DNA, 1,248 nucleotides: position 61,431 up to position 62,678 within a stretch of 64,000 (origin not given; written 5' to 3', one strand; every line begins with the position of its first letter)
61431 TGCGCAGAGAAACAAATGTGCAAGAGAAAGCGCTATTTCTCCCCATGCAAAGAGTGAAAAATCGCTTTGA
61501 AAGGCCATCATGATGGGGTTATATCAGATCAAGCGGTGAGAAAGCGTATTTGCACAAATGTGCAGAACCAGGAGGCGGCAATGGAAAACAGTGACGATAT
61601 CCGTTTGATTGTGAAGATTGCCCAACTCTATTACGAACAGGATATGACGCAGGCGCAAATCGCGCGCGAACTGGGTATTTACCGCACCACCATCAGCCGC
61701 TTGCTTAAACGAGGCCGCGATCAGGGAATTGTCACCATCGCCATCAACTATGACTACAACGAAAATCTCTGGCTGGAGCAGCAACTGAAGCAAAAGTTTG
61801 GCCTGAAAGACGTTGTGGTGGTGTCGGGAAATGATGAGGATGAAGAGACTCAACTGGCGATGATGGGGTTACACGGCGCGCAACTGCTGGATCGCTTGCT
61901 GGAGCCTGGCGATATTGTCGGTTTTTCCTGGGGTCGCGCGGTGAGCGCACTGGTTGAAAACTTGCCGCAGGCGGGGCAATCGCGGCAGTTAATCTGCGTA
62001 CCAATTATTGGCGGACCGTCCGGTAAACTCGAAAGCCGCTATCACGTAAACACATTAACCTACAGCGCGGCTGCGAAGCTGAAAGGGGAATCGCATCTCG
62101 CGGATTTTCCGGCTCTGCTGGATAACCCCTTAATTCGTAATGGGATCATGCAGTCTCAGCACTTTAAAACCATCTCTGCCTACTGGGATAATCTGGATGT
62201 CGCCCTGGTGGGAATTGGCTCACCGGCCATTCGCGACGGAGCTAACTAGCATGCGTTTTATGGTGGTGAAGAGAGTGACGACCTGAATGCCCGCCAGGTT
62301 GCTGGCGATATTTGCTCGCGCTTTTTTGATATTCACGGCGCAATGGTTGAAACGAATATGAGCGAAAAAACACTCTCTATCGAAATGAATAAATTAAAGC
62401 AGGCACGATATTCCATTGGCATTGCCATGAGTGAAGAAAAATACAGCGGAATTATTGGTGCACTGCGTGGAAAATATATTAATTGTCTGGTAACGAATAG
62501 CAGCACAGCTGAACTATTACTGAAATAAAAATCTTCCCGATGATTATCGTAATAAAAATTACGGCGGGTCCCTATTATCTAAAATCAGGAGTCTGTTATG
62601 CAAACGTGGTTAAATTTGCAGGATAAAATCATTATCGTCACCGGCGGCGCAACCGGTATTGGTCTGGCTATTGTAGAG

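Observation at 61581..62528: Sorbose-operon regulator (sorC-like) carries an in-frame TAG, probably derepressing or silencing the operon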

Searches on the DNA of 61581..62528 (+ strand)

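Call 4: search_dna_similar(query=window:61581-62528:+, collection=ecoli_genomes, mode=near, max_rows=40, rows=spread)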
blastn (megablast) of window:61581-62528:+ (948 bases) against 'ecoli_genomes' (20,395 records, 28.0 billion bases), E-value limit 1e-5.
Records with a match: 2868; places in all: 2871; records where one place covers at least 80% of the query: 2866.
Genomes with a match: 2868 of 5426; with a place that covers at least 80% of the query: 2866. Places per genome that has any: lowest 1, median 1, highest 3. On chromosomes: 2871 places; on plasmids: 0.
Best place of each record, by identity: >=99% 1442; 95-99% 1424; 90-95% 1; 60-80% 1.
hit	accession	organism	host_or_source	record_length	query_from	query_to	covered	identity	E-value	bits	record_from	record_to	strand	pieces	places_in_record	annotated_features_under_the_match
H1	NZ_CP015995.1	Escherichia coli strain S51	poultry meat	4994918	1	948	100%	100.0%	0e+0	1751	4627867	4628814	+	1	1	sugar-binding transcriptional regulator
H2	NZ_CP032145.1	Escherichia coli strain 15.TR.026_OXA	Larus michahellis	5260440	1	948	100%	99.4%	0e+0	1718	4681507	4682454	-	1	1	sugar-binding transcriptional regulator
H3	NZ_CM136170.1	Escherichia coli strain PRO_A-1407-6W-A_ESBL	Homo sapiens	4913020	1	948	100%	99.4%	0e+0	1718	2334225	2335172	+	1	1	sugar-binding transcriptional regulator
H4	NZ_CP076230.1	Escherichia coli O157:H7 strain Rafaela_II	Rectal swab of live bovine cattle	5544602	1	948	100%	99.3%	0e+0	1712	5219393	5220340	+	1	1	sugar-binding transcriptional regulator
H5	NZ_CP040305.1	Escherichia coli strain HB6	cattle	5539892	1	948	100%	99.3%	0e+0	1712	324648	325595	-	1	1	sugar-binding transcriptional regulator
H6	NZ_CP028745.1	Escherichia coli strain A30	Papio cynocephalus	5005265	1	948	100%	99.3%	0e+0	1712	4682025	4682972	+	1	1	sugar-binding transcriptional regulator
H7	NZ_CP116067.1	Escherichia coli strain DETEC-S792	ICU staff rectal swab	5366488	1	948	100%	99.3%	0e+0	1712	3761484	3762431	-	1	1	sugar-binding transcriptional regulator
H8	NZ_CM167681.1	Escherichia coli strain NCCP 14541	Homo sapiens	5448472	1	948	100%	99.3%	0e+0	1712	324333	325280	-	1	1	sugar-binding transcriptional regulator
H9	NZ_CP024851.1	Escherichia coli strain AR_0006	missing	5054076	1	948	100%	99.2%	0e+0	1707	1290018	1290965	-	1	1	sugar-binding transcriptional regulator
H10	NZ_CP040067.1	Escherichia coli strain A1_181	Larus sp.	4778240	1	948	100%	99.2%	0e+0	1707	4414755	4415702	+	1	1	sugar-binding transcriptional regulator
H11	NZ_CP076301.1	Escherichia coli strain Survcare321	Homo sapiens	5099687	1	948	100%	99.2%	0e+0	1707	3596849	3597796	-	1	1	sugar-binding transcriptional regulator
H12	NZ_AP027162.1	Escherichia coli strain EH031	Homo sapiens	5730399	1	948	100%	99.2%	0e+0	1707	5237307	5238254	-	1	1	sugar-binding transcriptional regulator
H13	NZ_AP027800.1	Escherichia coli strain 2017.10.01CC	Homo sapiens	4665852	1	948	100%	99.2%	0e+0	1707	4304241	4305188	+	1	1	sugar-binding transcriptional regulator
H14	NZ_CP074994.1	Escherichia coli strain 8479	Homo sapiens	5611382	1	948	100%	99.2%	0e+0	1707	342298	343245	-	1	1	sugar-binding transcriptional regulator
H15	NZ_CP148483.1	Escherichia coli strain Z1323CEC0004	Chicken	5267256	1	948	100%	99.2%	0e+0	1707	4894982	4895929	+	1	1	sugar-binding transcriptional regulator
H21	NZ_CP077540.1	Escherichia coli O111:H8 strain 08-4455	Homo sapiens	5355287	1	948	100%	98.9%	0e+0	1696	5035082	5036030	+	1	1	sugar-binding transcriptional regulator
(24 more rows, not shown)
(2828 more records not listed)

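Call 6: get_annotated_region(hit=H1, flank=9000)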
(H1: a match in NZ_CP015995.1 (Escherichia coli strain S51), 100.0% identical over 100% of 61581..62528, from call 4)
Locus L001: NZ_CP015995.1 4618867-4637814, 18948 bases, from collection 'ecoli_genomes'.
description: Escherichia coli strain S51 chromosome, complete genome
organism: Escherichia coli strain S51 (NCBI taxid 562)
replicon: chromosome; assembly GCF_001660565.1
host: -; source: poultry meat; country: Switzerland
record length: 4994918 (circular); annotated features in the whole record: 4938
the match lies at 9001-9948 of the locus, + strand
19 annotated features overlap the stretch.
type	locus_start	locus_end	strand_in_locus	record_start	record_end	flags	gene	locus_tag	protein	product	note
CDS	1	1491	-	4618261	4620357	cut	yjbH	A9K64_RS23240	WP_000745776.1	YjbH domain-containing protein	-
CDS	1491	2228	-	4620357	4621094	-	yjbG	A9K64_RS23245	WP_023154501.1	capsule biosynthesis GfcC family protein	-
CDS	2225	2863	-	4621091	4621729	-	yjbF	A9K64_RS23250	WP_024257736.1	YjbF family lipoprotein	-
CDS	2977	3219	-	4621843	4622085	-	yjbE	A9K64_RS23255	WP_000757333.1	exopolysaccharide production protein YjbE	-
CDS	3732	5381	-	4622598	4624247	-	pgi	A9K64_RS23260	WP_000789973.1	glucose-6-phosphate isomerase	-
riboswitch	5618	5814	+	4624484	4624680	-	-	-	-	riboswitch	Lysine riboswitch is most abundant in Firmicutes and Gammaproteobacteria where they are found upstream of a number of ...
CDS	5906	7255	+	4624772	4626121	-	lysC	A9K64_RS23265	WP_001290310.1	lysine-sensitive aspartokinase 3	-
CDS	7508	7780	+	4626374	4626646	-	yjbD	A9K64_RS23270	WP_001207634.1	DUF3811 domain-containing protein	-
CDS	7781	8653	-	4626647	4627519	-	rluF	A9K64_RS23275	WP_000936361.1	23S rRNA pseudouridine(2604) synthase RluF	-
CDS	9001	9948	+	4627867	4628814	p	-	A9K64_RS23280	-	sugar-binding transcriptional regulator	internal stop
CDS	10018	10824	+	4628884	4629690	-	-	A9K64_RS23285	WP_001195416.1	SDR family oxidoreductase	-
CDS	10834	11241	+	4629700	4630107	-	-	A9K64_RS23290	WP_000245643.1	mannose/fructose/sorbose PTS transporter subunit IIA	-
CDS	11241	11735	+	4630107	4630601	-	-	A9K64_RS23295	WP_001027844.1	PTS system mannose/fructose/N-acetylgalactosamine-transporter subunit IIB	-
CDS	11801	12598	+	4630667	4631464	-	-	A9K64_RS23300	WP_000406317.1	PTS mannose/fructose/sorbose transporter subunit IIC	-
CDS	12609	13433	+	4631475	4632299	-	-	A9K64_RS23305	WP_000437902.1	PTS system mannose/fructose/sorbose family transporter subunit IID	-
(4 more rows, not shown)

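Call 7: search_dna_similar(query=window:62218-62278:+, collection=ecoli_genomes, mode=near, max_rows=60, rows=best)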
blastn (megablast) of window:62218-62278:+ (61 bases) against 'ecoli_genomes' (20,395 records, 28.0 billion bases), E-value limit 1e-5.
Records with a match: 2863; places in all: 2865; records where one place covers at least 80% of the query: 2863.
Genomes with a match: 2863 of 5426; with a place that covers at least 80% of the query: 2863. Places per genome that has any: lowest 1, median 1, highest 3. On chromosomes: 2865 places; on plasmids: 0.
Best place of each record, by identity: >=99% 7; 95-99% 2856.
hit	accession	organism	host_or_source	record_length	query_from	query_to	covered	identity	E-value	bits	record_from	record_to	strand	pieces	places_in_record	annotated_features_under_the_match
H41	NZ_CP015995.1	Escherichia coli strain S51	poultry meat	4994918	1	61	100%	100.0%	5e-23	113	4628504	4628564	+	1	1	sugar-binding transcriptional regulator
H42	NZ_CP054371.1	Escherichia coli strain SCU-316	Homo sapiens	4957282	1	61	100%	100.0%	5e-23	113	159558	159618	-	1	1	sugar-binding transcriptional regulator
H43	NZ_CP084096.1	Escherichia coli O78 strain 3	Homo sapiens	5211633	1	61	100%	100.0%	5e-23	113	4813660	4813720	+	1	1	sugar-binding transcriptional regulator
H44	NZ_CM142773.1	Escherichia coli strain GPEC1446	chicken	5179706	1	61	100%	100.0%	5e-23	113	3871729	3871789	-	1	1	sugar-binding transcriptional regulator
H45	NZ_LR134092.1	Escherichia coli strain NCTC10444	Calf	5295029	1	61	100%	100.0%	5e-23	113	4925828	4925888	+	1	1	sugar-binding transcriptional regulator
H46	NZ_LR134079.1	Escherichia coli strain NCTC9112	missing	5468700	1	61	100%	100.0%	5e-23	113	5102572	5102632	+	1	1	sugar-binding transcriptional regulator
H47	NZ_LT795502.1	Escherichia coli strain KV7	Sus scrofa domestica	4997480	1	61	100%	100.0%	5e-23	113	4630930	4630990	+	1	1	sugar-binding transcriptional regulator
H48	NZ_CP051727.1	Escherichia coli strain SCU-111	Homo sapiens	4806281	1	61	100%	98.4%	2e-21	108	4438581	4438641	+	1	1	sugar-binding transcriptional regulator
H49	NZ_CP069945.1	Escherichia coli strain FDAARGOS_1373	Homo sapiens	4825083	1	61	100%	98.4%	2e-21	108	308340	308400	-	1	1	sugar-binding transcriptional regulator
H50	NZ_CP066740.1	Escherichia coli strain R12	rat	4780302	1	61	100%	98.4%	2e-21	108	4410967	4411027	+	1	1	sugar-binding transcriptional regulator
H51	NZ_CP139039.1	Escherichia coli MP1 strain MP1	-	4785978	1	61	100%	98.4%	2e-21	108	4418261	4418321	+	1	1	sugar-binding transcriptional regulator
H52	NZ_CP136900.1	Escherichia coli strain LI60C3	Mus musculus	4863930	1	61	100%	98.4%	2e-21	108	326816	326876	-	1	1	sugar-binding transcriptional regulator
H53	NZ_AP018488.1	Escherichia coli O157:H7 strain PV15-279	Homo sapiens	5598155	1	61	100%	96.7%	1e-19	102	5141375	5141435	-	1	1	sugar-binding transcriptional regulator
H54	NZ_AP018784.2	Escherichia coli strain SK1144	-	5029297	1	61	100%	96.7%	1e-19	102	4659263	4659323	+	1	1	sugar-binding transcriptional regulator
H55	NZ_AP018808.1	Escherichia coli strain E2865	Bos taurus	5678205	1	61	100%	96.7%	1e-19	102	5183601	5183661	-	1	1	sugar-binding transcriptional regulator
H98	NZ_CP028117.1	Escherichia coli O111 str. RM9322 strain RM9322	Creek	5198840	1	61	100%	96.7%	1e-19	102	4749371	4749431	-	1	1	sugar-binding transcriptional regulator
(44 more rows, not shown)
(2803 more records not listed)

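Call 8: get_annotated_region(hit=H42, flank=1000)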
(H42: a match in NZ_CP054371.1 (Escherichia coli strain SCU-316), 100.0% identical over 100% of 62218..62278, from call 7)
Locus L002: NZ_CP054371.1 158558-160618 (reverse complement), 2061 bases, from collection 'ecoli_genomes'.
description: Escherichia coli strain SCU-316 chromosome, complete genome
organism: Escherichia coli strain SCU-316 (NCBI taxid 562)
replicon: chromosome; assembly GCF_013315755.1
host: Homo sapiens; source: rectal swab from healthy college student; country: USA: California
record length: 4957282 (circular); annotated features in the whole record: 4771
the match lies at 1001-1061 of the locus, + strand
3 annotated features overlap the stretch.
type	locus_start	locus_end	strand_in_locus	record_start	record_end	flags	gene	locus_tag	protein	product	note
CDS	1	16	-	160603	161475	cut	rluF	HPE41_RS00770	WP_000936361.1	23S rRNA pseudouridine(2604) synthase RluF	-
CDS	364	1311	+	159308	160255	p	-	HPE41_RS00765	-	sugar-binding transcriptional regulator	internal stop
CDS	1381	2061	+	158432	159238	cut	-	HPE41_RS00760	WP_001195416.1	SDR family oxidoreductase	-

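Call 9: get_annotated_region(hit=H43, flank=1000)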
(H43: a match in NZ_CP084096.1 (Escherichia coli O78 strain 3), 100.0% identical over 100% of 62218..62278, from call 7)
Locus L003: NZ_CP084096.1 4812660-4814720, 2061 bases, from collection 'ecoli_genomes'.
description: Escherichia coli O78 strain 3 chromosome, complete genome
organism: Escherichia coli O78 strain 3 (NCBI taxid 2072463)
replicon: chromosome; assembly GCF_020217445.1
host: Homo sapiens; source: sputum; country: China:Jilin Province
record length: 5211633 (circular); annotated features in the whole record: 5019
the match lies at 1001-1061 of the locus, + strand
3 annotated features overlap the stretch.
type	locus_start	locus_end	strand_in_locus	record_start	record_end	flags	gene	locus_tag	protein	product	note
CDS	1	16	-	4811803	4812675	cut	rluF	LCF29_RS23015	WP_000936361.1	23S rRNA pseudouridine(2604) synthase RluF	-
CDS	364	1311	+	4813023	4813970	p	-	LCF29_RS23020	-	sugar-binding transcriptional regulator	internal stop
CDS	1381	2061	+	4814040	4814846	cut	-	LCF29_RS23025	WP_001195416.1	SDR family oxidoreductase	-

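Call 10: get_annotated_region(hit=H44, flank=1000)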
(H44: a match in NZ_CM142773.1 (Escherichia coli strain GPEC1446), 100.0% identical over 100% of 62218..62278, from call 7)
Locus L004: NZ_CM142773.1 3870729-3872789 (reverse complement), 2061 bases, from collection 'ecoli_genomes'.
description: Escherichia coli strain GPEC1446 chromosome, whole genome shotgun sequence
organism: Escherichia coli strain GPEC1446 (NCBI taxid 562)
replicon: chromosome; assembly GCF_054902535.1
host: -; source: chicken; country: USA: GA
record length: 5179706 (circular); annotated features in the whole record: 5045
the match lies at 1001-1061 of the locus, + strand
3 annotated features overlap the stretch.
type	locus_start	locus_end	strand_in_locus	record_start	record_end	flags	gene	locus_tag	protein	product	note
CDS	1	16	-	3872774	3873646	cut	rluF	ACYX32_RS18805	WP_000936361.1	23S rRNA pseudouridine(2604) synthase RluF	-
CDS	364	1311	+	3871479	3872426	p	-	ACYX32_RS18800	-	sugar-binding transcriptional regulator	internal stop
CDS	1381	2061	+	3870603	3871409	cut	-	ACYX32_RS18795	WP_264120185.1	SDR family oxidoreductase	-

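Call 11: get_annotated_region(hit=H45, flank=1000)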
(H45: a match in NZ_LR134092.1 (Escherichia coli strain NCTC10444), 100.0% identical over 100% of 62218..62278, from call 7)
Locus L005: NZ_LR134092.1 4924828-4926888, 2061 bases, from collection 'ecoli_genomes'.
description: Escherichia coli strain NCTC10444 chromosome 1, complete sequence
organism: Escherichia coli strain NCTC10444 (NCBI taxid 562)
replicon: chromosome; assembly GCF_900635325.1
host: Calf; source: not available: to be reported later; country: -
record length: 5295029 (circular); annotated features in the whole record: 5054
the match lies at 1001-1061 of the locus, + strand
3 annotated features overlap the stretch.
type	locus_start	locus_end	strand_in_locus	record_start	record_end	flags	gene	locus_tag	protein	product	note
CDS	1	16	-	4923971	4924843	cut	rluF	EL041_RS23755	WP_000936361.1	23S rRNA pseudouridine(2604) synthase RluF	-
CDS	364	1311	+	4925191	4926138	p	-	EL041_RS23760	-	sugar-binding transcriptional regulator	internal stop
CDS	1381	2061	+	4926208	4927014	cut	-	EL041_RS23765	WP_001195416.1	SDR family oxidoreductase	-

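Call 12: get_annotated_region(hit=H46, flank=1000)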
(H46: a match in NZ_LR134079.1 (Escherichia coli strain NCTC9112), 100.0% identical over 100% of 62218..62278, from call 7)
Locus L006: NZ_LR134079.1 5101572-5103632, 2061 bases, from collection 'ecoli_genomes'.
description: Escherichia coli strain NCTC9112 chromosome 1, complete sequence
organism: Escherichia coli strain NCTC9112 (NCBI taxid 562)
replicon: chromosome; assembly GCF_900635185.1
host: missing; source: not available: to be reported later; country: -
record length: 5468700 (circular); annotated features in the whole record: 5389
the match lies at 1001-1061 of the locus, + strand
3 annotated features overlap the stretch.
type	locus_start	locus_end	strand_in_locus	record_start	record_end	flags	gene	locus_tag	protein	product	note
CDS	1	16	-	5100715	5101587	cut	rluF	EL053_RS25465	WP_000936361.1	23S rRNA pseudouridine(2604) synthase RluF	-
CDS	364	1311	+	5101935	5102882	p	-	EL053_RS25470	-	sugar-binding transcriptional regulator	internal stop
CDS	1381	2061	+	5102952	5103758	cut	-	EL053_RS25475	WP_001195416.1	SDR family oxidoreductase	-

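Call 13: get_annotated_region(hit=H47, flank=1000)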
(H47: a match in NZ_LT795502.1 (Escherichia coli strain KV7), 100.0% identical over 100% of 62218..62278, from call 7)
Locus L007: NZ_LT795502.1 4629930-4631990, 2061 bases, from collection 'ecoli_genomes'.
description: Escherichia coli strain KV7 isolate KV7 chromosome I
organism: Escherichia coli strain KV7 (NCBI taxid 562)
replicon: chromosome; assembly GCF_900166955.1
host: Sus scrofa domestica; source: pig feces; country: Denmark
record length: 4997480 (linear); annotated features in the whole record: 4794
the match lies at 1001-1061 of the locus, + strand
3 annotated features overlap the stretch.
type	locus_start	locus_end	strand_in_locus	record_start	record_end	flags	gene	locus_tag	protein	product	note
CDS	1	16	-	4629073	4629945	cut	rluF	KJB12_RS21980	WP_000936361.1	23S rRNA pseudouridine(2604) synthase RluF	-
CDS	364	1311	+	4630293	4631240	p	-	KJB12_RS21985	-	sugar-binding transcriptional regulator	internal stop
CDS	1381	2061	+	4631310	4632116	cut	-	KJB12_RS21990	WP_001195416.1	SDR family oxidoreductase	-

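Call 14: get_annotated_region(hit=H48, flank=1000)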
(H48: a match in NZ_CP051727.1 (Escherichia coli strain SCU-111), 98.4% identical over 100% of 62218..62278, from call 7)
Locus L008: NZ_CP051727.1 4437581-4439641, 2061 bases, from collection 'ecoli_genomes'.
description: Escherichia coli strain SCU-111 chromosome, complete genome
organism: Escherichia coli strain SCU-111 (NCBI taxid 562)
replicon: chromosome; assembly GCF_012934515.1
host: Homo sapiens; source: rectal swab from healthy college student; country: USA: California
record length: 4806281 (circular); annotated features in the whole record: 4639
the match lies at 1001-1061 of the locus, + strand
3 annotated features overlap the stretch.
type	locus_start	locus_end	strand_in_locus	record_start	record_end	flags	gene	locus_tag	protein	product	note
CDS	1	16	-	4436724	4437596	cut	rluF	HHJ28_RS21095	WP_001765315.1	23S rRNA pseudouridine(2604) synthase RluF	-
CDS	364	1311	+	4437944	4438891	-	-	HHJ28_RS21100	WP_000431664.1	sugar-binding transcriptional regulator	-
CDS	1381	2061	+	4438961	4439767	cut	-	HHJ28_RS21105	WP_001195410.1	SDR family oxidoreductase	-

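Call 15: get_annotated_region(hit=H53, flank=1000)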
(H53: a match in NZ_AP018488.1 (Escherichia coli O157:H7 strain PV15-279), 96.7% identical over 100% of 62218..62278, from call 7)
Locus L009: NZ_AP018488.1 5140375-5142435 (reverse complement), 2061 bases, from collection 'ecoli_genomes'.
description: Escherichia coli O157:H7 strain PV15-279 chromosome, complete genome
organism: Escherichia coli O157:H7 strain PV15-279 (NCBI taxid 83334)
replicon: chromosome; assembly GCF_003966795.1
host: Homo sapiens; source: -; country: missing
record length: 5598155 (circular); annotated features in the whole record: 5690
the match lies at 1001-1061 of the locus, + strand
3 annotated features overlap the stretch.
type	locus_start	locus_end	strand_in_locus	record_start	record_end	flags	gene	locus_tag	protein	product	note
CDS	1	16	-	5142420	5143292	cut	rluF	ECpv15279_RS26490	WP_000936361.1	23S rRNA pseudouridine(2604) synthase RluF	-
CDS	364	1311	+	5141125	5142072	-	-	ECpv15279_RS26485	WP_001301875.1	sugar-binding transcriptional regulator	-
CDS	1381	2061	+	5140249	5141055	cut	-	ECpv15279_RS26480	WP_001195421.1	SDR family oxidoreductase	-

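Call 25: get_annotated_region(hit=H21, flank=6500)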
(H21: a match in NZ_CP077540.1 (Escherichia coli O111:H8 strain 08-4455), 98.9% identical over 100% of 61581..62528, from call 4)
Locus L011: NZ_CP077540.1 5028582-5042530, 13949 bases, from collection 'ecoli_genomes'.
description: Escherichia coli O111:H8 strain 08-4455 chromosome, complete genome
organism: Escherichia coli O111:H8 strain 08-4455 (NCBI taxid 991910)
replicon: chromosome; assembly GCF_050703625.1
host: Homo sapiens; source: missing; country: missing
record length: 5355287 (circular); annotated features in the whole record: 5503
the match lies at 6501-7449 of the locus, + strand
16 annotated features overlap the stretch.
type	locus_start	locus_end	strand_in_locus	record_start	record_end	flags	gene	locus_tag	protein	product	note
riboswitch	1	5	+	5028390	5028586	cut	-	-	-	riboswitch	Lysine riboswitch is most abundant in Firmicutes and Gammaproteobacteria where they are found upstream of a number of ...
CDS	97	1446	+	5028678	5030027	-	lysC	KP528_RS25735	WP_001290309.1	lysine-sensitive aspartokinase 3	-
CDS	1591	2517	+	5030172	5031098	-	-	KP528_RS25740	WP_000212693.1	zeta toxin family protein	-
CDS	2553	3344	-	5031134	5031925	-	-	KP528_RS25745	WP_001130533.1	nucleotidyltransferase domain-containing protein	-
CDS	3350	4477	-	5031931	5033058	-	-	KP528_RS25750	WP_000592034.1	slipin family protein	-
CDS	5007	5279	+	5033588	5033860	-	yjbD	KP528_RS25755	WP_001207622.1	DUF3811 domain-containing protein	-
CDS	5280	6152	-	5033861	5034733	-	rluF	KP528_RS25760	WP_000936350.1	23S rRNA pseudouridine(2604) synthase RluF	-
CDS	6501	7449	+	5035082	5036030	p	-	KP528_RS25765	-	sugar-binding transcriptional regulator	frameshifted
CDS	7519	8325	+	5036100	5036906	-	-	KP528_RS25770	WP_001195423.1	SDR family oxidoreductase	-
CDS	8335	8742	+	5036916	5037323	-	-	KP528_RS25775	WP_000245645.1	mannose/fructose/sorbose PTS transporter subunit IIA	-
CDS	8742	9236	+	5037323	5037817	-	-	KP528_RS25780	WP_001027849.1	PTS system mannose/fructose/N-acetylgalactosamine-transporter subunit IIB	-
CDS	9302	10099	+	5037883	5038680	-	-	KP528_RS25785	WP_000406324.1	PTS mannose/fructose/sorbose transporter subunit IIC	-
CDS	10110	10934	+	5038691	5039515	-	-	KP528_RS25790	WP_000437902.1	PTS system mannose/fructose/sorbose family transporter subunit IID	-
CDS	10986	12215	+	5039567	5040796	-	sorE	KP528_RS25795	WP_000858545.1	L-sorbose 1-phosphate reductase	-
CDS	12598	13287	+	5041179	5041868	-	pepE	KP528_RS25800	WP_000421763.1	dipeptidase PepE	-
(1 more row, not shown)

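Call 42: get_annotated_region(hit=H98, flank=1000)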
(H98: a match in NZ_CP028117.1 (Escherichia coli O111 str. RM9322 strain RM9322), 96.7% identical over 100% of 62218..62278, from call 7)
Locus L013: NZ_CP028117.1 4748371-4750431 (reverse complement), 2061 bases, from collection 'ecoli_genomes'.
description: Escherichia coli O111 str. RM9322 chromosome, complete genome
organism: Escherichia coli O111 str. RM9322 strain RM9322 (NCBI taxid 1055542)
replicon: chromosome; assembly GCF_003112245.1
host: -; source: Creek; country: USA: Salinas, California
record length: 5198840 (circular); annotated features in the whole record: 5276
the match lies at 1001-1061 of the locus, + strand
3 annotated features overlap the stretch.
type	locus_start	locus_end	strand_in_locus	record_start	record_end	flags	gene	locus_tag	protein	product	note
CDS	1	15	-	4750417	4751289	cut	rluF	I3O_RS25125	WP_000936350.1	23S rRNA pseudouridine(2604) synthase RluF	-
CDS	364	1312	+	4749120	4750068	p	-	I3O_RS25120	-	sugar-binding transcriptional regulator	frameshifted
CDS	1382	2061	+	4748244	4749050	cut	-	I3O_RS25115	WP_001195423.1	SDR family oxidoreductase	-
